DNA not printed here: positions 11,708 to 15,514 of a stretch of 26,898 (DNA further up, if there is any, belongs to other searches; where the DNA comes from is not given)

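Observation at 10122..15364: Coupled kinase-like/SF1-helicase giant gene plus wHTH/PLD-like partner: Mokosh-type-I-like architecture with non-canonical catalytic motifs (top candidate for an undescribed defence variant)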

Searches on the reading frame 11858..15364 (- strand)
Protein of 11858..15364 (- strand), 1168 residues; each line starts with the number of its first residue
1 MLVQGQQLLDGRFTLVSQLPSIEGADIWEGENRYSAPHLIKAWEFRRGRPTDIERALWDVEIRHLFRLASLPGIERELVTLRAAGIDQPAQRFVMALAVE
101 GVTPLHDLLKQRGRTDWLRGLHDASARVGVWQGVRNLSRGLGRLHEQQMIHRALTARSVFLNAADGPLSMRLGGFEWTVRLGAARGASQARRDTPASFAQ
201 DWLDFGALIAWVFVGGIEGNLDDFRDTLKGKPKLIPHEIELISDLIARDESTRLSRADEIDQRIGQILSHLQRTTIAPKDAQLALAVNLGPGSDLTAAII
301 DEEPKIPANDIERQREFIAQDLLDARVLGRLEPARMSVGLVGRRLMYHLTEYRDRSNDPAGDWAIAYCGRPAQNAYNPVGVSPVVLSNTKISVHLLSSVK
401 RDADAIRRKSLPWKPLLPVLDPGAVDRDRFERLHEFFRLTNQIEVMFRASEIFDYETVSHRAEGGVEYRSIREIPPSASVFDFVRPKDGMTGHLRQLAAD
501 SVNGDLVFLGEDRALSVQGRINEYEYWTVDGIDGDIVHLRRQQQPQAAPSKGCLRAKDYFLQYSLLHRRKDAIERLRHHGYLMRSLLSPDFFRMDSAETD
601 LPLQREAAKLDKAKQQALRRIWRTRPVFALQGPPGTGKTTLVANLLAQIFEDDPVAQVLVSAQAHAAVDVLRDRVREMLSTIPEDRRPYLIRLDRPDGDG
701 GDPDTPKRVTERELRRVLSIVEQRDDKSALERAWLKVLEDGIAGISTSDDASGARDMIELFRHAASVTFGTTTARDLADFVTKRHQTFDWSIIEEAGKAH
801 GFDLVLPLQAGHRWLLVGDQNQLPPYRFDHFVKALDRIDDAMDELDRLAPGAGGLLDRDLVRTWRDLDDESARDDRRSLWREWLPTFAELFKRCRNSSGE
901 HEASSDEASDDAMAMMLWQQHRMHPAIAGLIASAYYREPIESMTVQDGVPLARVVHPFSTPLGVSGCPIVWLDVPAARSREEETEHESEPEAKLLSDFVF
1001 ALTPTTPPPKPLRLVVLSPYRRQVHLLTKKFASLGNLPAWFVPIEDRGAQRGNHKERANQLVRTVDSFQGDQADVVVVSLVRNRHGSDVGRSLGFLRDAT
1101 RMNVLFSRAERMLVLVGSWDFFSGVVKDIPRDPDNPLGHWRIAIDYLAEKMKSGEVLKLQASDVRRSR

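Call 7: search_protein_families(library=pfam, proteins=[window:11858-15364:-], max_evalue=1)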
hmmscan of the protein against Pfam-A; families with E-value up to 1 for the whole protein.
window:11858-15364:- (1168 aa): 28 families (the best 25 are shown)
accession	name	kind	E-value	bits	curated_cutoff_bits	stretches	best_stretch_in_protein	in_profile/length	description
PF13087.12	AAA_12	-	2.2e-29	102.8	27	1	911-1118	14-193/195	AAA domain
PF13086.12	AAA_11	-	5.9e-24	85.7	27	2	610-711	2-103/257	AAA domain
PF13245.12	AAA_19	-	3e-09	37.6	25.1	1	623-825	9-131/134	AAA domain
PF13604.12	AAA_30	-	7.7e-09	36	27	1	610-675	2-66/191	AAA domain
PF13481.12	AAA_25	-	2.6e-05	24.4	27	1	615-695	23-111/195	AAA domain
PF13191.12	AAA_16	-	4.6e-05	24.4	32.6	1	615-681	13-85/167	AAA ATPase domain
PF00004.35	AAA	-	5.2e-05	24.1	21.2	1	630-697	3-67/131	ATPase family associated with various cellular activities (AAA)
PF13401.12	AAA_22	-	0.00094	19.9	27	1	624-679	4-58/130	AAA domain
PF09848.15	SLFN-g3_helicase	-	0.0033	17.2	24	1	627-678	3-54/354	Schlafen group 3, DNA/RNA helicase domain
PF01443.25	Viral_helicase1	-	0.0067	16.7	21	0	631-682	4-54/228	Viral superfamily 1 RNA helicase core domain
PF13671.12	AAA_33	-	0.0071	17.1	27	1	627-690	1-74/143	AAA domain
PF20720.3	nSTAND3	-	0.0079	16.3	27.2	1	619-653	11-45/155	Novel STAND NTPase 3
PF24883.2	NPHP3_N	-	0.014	16.1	24.8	1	622-659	15-56/164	Nephrocystin 3, N-terminal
PF04851.21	ResIII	-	0.016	15.5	22.5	1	610-679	4-77/164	Type III restriction enzyme, res subunit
PF07714.23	PK_Tyr_Ser-Thr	-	0.018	14.8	23.1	1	78-163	63-137/258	Protein tyrosine and serine/threonine kinase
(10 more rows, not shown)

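Call 8: search_protein_families(library=padloc, proteins=[window:11858-15364:-], max_evalue=1)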
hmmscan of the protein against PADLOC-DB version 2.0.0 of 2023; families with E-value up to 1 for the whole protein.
window:11858-15364:- (1168 aa): 23 families
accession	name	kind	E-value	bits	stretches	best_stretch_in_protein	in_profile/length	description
PDLC03920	MkoA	-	2.6e-210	699.5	1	6-1150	4-1100/1112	-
PDLC03921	MkoA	-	4.6e-59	198.2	3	558-681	965-1098/1607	-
PDLC03924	MkoC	-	1.1e-14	51.5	2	1058-1127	886-952/1136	-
PDLC05009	PDC-S37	-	5.1e-12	42.4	3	628-677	311-358/1550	-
PDLC05035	PDC-S53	-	1.4e-07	28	1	605-677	489-558/900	-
PDLC05066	PDC-S68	-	2.6e-06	23.7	1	608-682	577-651/1202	-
PDLC04476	PDC-M16A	-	1.5e-05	21.6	1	624-682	24-80/691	-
PDLC05065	PDC-S68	-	2.6e-05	20.2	1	603-647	601-642/1221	-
PDLC04140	mad8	-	2.7e-05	21.8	1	614-673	13-68/314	mads_8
PDLC02194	Hhe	-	0.00038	15.8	1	628-675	443-488/1911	-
PDLC01734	typeIV_RecD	-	0.002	14.4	1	609-665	339-392/763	RecD_0_IVD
PDLC04475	PDC-M16A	-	0.0038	13.8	1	624-682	30-86/721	-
PDLC04173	GajB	-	0.0092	13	1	631-677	15-58/471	-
PDLC00114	GajB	-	0.011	12.4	1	607-681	5-78/635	UrvD helicase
PDLC01515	Csx3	-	0.013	13.1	1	625-655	6-36/183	"CAS-I,CAS-III; associated"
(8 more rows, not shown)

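Call 37: find_homologous_proteins(query=window:11858-15364:-)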
Query window:11858-15364:- (1168 aa): 19 proteins with E <= 0.001 among 8000 candidates.
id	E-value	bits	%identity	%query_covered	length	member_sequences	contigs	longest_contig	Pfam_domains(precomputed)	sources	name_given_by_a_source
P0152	9.2e-292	989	45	100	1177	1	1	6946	PF13087.13,PF13086.13,PF13604.13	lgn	-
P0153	1.8e-290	985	44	99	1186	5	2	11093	PF00069.32,PF13087.13,PF13086.13,PF13604.13,PF13245.13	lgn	-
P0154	6.0e-289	980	44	100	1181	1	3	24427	PF13087.13,PF13086.13,PF13604.13,PF13245.13,PF13401.13,PF13191.13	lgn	-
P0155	1.8e-284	965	43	99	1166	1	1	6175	PF13087.13,PF13086.13,PF13604.13,PF13245.13,PF13401.13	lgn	-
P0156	5.8e-284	963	44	100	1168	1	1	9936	PF13087.13,PF13086.13,PF13604.13,PF13245.13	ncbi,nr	ncbi:MAG: AAA domain-containing protein [Acidobacteria bacterium]|nr:AAA domain-containing protein [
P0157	2.4e-282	958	43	99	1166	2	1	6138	PF13087.13,PF13086.13,PF13604.13,PF13245.13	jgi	jgi:hypothetical protein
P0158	3.5e-278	944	44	100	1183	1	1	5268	PF13087.13,PF13086.13,PF13604.13,PF13245.13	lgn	-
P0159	4.4e-277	940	44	100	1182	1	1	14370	PF13087.13,PF13086.13,PF13604.13,PF13245.13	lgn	-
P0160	3.0e-249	848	41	99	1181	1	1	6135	PF13087.13,PF13086.13,PF13604.13,PF13245.13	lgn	-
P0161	3.3e-238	812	40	100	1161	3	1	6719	PF13087.13,PF13086.13,PF13604.13,PF13245.13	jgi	jgi:hypothetical protein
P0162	4.1e-182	626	35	99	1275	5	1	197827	PF00069.32,PF13087.13,PF13086.13,PF13604.13,PF13245.13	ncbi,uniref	ncbi:AAA domain-containing protein [Streptomyces sp. NPDC058405]|uniref:AAA domain-containing protei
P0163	2.5e-12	64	31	18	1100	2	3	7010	PF13538.13,PF13087.13,PF13086.13,PF13604.13,PF13245.13,PF00580.28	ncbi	-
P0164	5.2e-7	46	28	18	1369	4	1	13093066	PF13087.13,PF13086.13,PF13604.13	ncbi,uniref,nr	ncbi:probable helicase MAGATAMA 3 isoform X2 [Mangifera indica]|uniref:probable helicase MAGATAMA 3 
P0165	8.7e-7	45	26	18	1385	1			PF13087.13,PF13086.13,PF13604.13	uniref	uniref:ATP-dependent helicase C29A10.10c n=1 Tax=Davidia involucrata TaxID=16924 RepID=A0A5B6ZND2_DA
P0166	2.1e-6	44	26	18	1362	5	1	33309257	PF13087.13,PF13086.13,PF13604.13,PF20073.6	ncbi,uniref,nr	ncbi:helicase sen1 isoform X2 [Manihot esculenta]|uniref:helicase sen1 isoform X2 n=1 Tax=Manihot es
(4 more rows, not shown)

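Call 38: find_encoding_contigs(protein=P0154, flank=6000, max_places=2)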
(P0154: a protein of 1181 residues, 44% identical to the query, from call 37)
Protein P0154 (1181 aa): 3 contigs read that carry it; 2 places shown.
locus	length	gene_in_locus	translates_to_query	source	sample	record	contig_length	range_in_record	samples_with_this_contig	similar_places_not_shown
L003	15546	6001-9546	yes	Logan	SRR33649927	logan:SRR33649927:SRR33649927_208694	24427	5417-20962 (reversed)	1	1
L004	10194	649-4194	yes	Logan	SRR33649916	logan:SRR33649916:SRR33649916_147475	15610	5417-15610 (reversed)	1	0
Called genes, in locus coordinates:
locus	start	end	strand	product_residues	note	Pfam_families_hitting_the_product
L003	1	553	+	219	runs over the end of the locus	-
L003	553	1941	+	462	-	PF01435:Peptidase_M48 (faint), PF10463:Peptidase_U49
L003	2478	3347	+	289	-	-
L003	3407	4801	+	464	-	PF00805:Pentapeptide, PF13599:Pentapeptide_4 (faint), PF13576:Pentapeptide_3 (faint)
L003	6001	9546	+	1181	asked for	PF13191:AAA_16 (faint), PF13086:AAA_11, PF13245:AAA_19 (weak), PF13401:AAA_22 (weak), PF13604:AAA_30 (weak), PF13086:AAA_11, PF13087:AAA_12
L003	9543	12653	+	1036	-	PF13091:PLDc_2 (faint), PF02463:SMC_N (faint), PF13476:AAA_23 (weak), PF13304:AAA_21, PF13175:AAA_15 (weak)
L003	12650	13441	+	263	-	-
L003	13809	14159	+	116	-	-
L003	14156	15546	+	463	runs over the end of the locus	-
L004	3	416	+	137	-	?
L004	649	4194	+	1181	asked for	PF13191:AAA_16 (faint), PF13086:AAA_11, PF13245:AAA_19 (weak), PF13401:AAA_22 (weak), PF13604:AAA_30 (weak), PF13086:AAA_11, PF13087:AAA_12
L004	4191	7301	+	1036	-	PF13091:PLDc_2 (faint), PF02463:SMC_N (faint), PF13476:AAA_23 (weak), PF13304:AAA_21, PF13175:AAA_15 (weak)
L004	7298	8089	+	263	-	-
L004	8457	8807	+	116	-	-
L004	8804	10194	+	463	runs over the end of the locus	-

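Call 39: find_encoding_contigs(protein=P0159, flank=6000, max_places=2)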
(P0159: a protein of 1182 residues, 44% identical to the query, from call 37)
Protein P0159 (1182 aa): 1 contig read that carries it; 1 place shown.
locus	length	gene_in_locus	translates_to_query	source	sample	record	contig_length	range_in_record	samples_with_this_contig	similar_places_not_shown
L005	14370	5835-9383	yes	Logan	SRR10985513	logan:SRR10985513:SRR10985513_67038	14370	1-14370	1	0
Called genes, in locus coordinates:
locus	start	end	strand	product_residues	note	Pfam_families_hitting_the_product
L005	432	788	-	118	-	PF00436:SSB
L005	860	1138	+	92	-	PF13560:HTH_31, PF01381:HTH_3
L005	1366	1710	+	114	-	-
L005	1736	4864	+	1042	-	PF02384:N6_Mtase, PF20473:MmeI_Mtase (weak), PF07669:Eco57I, PF02384:N6_Mtase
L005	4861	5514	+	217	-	-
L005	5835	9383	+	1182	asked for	PF13086:AAA_11, PF13245:AAA_19 (weak), PF13604:AAA_30 (weak), PF13086:AAA_11 (weak), PF13087:AAA_12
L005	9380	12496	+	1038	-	PF02463:SMC_N (faint), PF13175:AAA_15 (faint), PF13304:AAA_21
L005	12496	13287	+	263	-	-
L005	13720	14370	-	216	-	?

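Call 40: find_encoding_contigs(protein=P0162, flank=6000, max_places=2)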
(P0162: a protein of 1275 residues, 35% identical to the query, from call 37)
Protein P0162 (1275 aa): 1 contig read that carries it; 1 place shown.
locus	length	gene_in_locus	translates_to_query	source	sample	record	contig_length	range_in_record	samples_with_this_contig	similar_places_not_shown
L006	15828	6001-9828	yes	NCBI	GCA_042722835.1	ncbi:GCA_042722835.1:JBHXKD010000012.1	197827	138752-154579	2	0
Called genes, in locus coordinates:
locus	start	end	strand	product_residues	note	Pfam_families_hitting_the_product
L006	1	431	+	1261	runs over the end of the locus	PF00656:Peptidase_C14, PF05127:NAT10_TcmA_helicase (faint), PF13086:AAA_11, PF13245:AAA_19 (weak), PF13604:AAA_30 (weak), PF13086:AAA_11 (weak), PF13087:AAA_12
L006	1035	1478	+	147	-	-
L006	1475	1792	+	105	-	PF24689:TriTu (weak)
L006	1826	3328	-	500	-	PF07992:Pyr_redox_2, PF00070:Pyr_redox, PF02852:Pyr_redox_dim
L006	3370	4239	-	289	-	PF12146:Hydrolase_4, PF00561:Abhydrolase_1, PF12697:Abhydrolase_6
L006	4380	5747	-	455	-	PF01134:GIDA (faint), PF03486:HI0933_like (faint), PF07992:Pyr_redox_2, PF13738:Pyr_redox_3 (faint), PF00070:Pyr_redox, PF02852:Pyr_redox_dim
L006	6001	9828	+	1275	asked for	PF00069:Pkinase (weak), PF13086:AAA_11, PF13245:AAA_19 (weak), PF13604:AAA_30 (faint), PF13086:AAA_11, PF13087:AAA_12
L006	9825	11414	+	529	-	-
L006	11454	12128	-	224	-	PF01814:Hemerythrin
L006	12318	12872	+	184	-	PF00440:TetR_N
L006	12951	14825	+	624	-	-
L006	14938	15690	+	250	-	PF02104:SURF1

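Call 63: search_protein_families(library=pfam, proteins=[L003:9543-12653:+, L003:12650-13441:+, L005:12496-13287:+, L006:9825-11414:+], max_evalue=0.1)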
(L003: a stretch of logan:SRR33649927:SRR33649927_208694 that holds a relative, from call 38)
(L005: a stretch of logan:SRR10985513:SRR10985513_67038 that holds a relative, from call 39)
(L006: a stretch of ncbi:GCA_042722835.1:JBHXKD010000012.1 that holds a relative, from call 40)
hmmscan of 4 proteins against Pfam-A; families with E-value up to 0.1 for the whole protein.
L003:9543-12653:+ (1036 aa): 16 families
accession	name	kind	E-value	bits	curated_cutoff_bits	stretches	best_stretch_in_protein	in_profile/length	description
PF13304.12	AAA_21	-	2.9e-22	80.6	27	2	796-932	173-302/304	AAA domain, putative AbiEii toxin, Type IV TA system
PF13175.12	AAA_15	-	1.9e-11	44.6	32.1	2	843-932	293-373/374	AAA ATPase domain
PF02463.25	SMC_N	-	1.9e-10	41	40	2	621-682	2-59/220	RecF/RecN/SMC N terminal domain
PF13091.12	PLDc_2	-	2.9e-07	30.8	27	1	274-403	5-125/132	PLD-like domain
PF13476.12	AAA_23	-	4.3e-07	31.2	27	1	628-687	6-59/201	AAA domain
PF13555.12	AAA_29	-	0.0016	18.6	27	1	645-674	21-50/61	P-loop containing region of AAA domain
PF00005.33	ABC_tran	-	0.0088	17.1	25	1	648-671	13-36/137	ABC transporter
PF13514.12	AAA_27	-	0.011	15.8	22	1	639-670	19-50/206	AAA domain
PF25199.1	nSTAND_NTPase5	-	0.012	15.9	34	1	625-675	18-67/145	Novel STAND NTPase 5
PF05729.18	NACHT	-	0.027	14.8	26.7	0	650-675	4-29/167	NACHT domain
PF13401.12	AAA_22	-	0.03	15.1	27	0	646-670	5-29/130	AAA domain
PF00004.35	AAA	-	0.046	14.6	21.2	0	651-670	3-22/131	ATPase family associated with various cellular activities (AAA)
PF13481.12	AAA_25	-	0.046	13.8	27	0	634-707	21-98/195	AAA domain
PF01580.24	FtsK_SpoIIIE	-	0.05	13.5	24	0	638-677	28-70/221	FtsK/SpoIIIE family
PF11398.14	DUF2813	-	0.058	13.2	21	0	649-675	25-51/372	Protein of unknown function (DUF2813)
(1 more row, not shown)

L003:12650-13441:+ (263 aa): 0 families

L005:12496-13287:+ (263 aa): 1 family
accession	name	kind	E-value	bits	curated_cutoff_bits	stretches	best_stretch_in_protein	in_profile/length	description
PF01844.29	HNH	-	0.075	13.6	21.4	0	69-112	1-46/47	HNH endonuclease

L006:9825-11414:+ (529 aa): 0 families

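Call 67: search_protein_families(library=padloc, proteins=[L003:9543-12653:+, L003:12650-13441:+, L006:9825-11414:+], max_evalue=0.00001)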
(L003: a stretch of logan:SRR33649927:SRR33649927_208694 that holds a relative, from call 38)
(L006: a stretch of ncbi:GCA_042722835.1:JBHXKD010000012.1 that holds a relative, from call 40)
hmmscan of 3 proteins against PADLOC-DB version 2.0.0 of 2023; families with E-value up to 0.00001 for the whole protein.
L003:9543-12653:+ (1036 aa): 90 families (the best 25 are shown)
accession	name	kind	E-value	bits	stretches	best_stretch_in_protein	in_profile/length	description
PDLC00269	PtuA1|PtuA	-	4.3e-129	429.6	1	620-1027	2-433/446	AAA ATPase domain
PDLC03922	MkoB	-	4.1e-75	252.2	1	2-605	7-599/610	-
PDLC03660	mREase_IV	-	6.6e-49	165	1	746-1004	129-393/431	Type IV methyl-directed restriction enzyme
PDLC00304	PtuA1|PtuA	-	2.8e-47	159.9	1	644-946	37-345/444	AAA ATPase domain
PDLC00295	PtuA1|PtuA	-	1e-46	158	2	739-1023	147-418/451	AAA ATPase domain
PDLC00292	PtuA1|PtuA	-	2.6e-44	149.7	1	618-933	306-582/726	AAA ATPase domain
PDLC00288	PtuA1|PtuA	-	1.9e-40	137.2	1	616-943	309-603/733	AAA ATPase domain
PDLC00271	PtuA1|PtuA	-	7.9e-37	125.8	1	621-945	3-334/421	AAA ATPase domain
PDLC00278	PtuA1|PtuA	-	1.1e-36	125.1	1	766-946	163-343/436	AAA ATPase domain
PDLC00301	PtuA1|PtuA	-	1e-33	115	1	647-997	36-385/429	AAA ATPase domain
PDLC02913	ATPase_I-A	-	3.3e-32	110.3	1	847-945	328-419/508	-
PDLC00291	PtuA1|PtuA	-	4.2e-32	109.6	1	650-941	359-632/773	AAA ATPase domain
PDLC00311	PtuA1|PtuA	-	3.9e-31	106.5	1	848-932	266-350/455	AAA ATPase domain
PDLC00267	PtuA1|PtuA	-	3.8e-30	103.4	1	846-944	249-340/438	AAA ATPase domain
PDLC00298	PtuA1|PtuA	-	6.2e-30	102.6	1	845-944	242-336/423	AAA ATPase domain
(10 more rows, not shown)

L003:12650-13441:+ (263 aa): 44 families (the best 25 are shown)
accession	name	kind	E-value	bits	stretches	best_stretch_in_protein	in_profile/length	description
PDLC00340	PtuB1|PtuB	-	5.6e-91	302.8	1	1-263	1-268/268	Unknown function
PDLC00317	PtuB1|PtuB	-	4e-34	116.6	2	1-123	1-117/244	Unknown function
PDLC00337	PtuB1|PtuB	-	5e-20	70.3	1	55-231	47-193/216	Unknown function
PDLC00339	PtuB1|PtuB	-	7.4e-18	63.3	1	52-227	52-227/261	Unknown function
PDLC00342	PtuB1|PtuB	-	6.2e-17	59.8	1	46-113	27-99/247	Unknown function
PDLC00292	PtuA1|PtuA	-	6.4e-16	55.9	1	1-218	1-210/726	AAA ATPase domain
PDLC00316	PtuB1|PtuB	-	1.6e-15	55.5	1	52-228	52-243/301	Unknown function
PDLC00324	PtuB1|PtuB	-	4.3e-15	54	1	54-212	32-172/209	Unknown function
PDLC00348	PtuB1|PtuB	-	7.3e-15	53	1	53-112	41-102/198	Unknown function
PDLC00343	PtuB1|PtuB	-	2.5e-14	51.7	1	17-218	17-229/283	Unknown function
PDLC00333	PtuB1|PtuB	-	3.5e-14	51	1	56-221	52-222/272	Unknown function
PDLC00288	PtuA1|PtuA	-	4.2e-14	50.1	1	20-223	20-220/733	AAA ATPase domain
PDLC02924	HNH_I-A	-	7.1e-14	50.3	1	26-218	12-169/198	-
PDLC00351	PtuB1|PtuB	-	2e-13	48.9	1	33-115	28-110/195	Unknown function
PDLC00336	PtuB1|PtuB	-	2e-13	48.5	1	55-113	54-114/250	Unknown function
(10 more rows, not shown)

L006:9825-11414:+ (529 aa): 1 family
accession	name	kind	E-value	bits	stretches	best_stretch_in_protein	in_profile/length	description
PDLC03922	MkoB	-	2.7e-46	157.1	1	3-470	8-476/610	-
